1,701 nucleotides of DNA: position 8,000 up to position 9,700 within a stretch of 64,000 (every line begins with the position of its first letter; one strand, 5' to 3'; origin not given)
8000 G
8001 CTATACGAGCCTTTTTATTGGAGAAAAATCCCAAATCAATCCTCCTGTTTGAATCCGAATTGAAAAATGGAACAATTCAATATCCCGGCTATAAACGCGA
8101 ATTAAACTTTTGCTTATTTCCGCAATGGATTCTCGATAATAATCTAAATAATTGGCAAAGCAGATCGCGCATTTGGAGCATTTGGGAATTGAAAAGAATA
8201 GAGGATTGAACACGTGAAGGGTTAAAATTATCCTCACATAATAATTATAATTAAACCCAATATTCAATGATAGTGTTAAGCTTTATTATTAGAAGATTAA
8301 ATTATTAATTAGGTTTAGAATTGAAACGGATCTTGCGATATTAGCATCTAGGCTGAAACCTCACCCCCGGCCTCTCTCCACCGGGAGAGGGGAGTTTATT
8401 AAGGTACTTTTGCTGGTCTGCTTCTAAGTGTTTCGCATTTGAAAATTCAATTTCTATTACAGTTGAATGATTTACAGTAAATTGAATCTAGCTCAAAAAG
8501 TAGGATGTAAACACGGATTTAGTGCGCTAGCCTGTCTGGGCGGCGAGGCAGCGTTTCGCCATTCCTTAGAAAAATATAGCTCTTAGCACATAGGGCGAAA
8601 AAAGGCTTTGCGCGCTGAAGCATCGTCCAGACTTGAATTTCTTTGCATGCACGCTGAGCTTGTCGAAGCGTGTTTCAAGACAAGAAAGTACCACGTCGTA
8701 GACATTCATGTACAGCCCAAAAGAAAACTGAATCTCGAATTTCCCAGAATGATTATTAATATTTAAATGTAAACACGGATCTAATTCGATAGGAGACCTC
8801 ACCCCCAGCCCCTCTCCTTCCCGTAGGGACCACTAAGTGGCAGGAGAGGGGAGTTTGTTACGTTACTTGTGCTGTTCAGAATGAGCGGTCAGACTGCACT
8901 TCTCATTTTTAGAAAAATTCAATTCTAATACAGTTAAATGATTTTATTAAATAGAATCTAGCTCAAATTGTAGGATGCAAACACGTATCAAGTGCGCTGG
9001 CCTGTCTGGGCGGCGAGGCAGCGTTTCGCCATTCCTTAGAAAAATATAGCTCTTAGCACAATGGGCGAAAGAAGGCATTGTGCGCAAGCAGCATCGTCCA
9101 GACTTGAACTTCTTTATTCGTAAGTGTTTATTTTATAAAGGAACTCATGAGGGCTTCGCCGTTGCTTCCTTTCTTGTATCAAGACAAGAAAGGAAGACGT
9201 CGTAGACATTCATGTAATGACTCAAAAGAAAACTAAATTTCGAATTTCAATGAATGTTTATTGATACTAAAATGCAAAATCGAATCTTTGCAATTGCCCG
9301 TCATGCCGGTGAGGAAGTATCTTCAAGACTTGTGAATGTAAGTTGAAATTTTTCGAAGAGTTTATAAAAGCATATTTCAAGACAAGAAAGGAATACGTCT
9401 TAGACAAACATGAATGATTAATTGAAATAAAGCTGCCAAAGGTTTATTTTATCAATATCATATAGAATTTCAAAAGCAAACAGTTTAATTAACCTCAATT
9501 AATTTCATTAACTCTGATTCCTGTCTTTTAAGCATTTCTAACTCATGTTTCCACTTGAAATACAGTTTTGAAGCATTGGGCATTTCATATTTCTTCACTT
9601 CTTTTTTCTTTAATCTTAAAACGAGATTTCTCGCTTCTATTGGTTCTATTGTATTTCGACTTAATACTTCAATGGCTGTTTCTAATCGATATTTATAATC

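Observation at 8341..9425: Tandem ~470-bp structured non-coding repeats in a convergent intergenic gap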

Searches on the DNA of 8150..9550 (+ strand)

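Call 7: search_rna_families(source=window, start=8150, end=9550, threshold=evalue, max_evalue=10, show_alignments=3)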
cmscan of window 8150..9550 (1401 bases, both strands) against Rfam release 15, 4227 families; matches with E-value up to 10: 8.
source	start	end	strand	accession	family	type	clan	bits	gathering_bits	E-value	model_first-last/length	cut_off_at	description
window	9158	9201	+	RF03871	mir-5681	Gene; miRNA;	-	18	88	1.6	1-61/61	no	mir-5681 microRNA precursor family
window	9147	9213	+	RF03834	mir-3173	Gene; miRNA;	-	18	84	5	1-80/80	no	mir-3173 microRNA precursor family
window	9225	9289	+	RF01167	sn2429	Gene; snRNA; snoRNA; CD-box;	-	17.9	50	2.1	1-77/77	no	Small nucleolar RNA sn2429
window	9165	9196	-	RF03871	mir-5681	Gene; miRNA;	-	17.2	88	2.7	14-48/61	no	mir-5681 microRNA precursor family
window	8804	8854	-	RF03520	mir-3059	Gene; miRNA;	-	16.5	88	5.1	1-59/59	no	mir-3059 microRNA precursor family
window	9167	9192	-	RF03973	mir-5615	Gene; miRNA;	-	16.4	82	6.4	1-61/61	no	mir-5615 microRNA precursor family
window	8370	8450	+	RF02207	WT1-AS_5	Gene; lncRNA;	-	12.8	80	4.3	1-79/79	no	WT1 antisense RNA conserved region 5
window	8183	8260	+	RF01295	SCARNA7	Gene; snRNA; snoRNA; scaRNA;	-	10.6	65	5.1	1-330/330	no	Small Cajal body-specific RNA 7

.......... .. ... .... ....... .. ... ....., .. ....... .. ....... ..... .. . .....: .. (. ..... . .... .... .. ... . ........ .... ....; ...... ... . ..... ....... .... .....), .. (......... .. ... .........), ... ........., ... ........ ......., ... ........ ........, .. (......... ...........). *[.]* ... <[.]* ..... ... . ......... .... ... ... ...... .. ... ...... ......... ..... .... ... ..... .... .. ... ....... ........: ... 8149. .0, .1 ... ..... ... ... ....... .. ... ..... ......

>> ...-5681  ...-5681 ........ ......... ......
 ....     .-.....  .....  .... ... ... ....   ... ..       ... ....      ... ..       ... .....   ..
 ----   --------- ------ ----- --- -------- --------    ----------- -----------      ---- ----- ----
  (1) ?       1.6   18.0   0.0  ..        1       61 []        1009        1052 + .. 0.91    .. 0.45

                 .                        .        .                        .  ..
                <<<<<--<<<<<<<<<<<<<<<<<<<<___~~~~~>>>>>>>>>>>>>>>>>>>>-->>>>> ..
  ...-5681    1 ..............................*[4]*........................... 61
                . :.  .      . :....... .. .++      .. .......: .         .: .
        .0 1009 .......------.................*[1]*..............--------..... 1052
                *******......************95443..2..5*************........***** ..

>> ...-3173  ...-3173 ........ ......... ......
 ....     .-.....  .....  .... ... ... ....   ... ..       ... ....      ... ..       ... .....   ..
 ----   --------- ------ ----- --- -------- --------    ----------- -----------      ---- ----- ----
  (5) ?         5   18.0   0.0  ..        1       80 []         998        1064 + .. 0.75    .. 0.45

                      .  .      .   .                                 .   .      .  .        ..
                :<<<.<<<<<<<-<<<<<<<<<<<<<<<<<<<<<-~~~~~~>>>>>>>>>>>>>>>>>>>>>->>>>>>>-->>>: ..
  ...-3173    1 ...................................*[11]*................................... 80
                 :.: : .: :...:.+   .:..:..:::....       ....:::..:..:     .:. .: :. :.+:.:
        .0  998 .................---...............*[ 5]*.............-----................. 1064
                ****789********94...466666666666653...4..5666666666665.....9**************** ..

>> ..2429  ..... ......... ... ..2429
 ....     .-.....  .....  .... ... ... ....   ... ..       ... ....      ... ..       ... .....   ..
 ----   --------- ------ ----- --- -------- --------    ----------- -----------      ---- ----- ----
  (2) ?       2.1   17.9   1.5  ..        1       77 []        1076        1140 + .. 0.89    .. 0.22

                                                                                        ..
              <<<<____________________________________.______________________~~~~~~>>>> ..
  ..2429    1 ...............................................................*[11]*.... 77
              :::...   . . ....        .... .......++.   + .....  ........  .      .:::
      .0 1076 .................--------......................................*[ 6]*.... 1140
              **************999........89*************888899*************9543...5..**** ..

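Call 55: search_dna_similar(query=window:8300-9450:+, collection=plasmids, mode=distant, max_evalue=0.001)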
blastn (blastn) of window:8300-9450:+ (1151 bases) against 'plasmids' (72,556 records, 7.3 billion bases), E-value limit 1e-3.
No match.
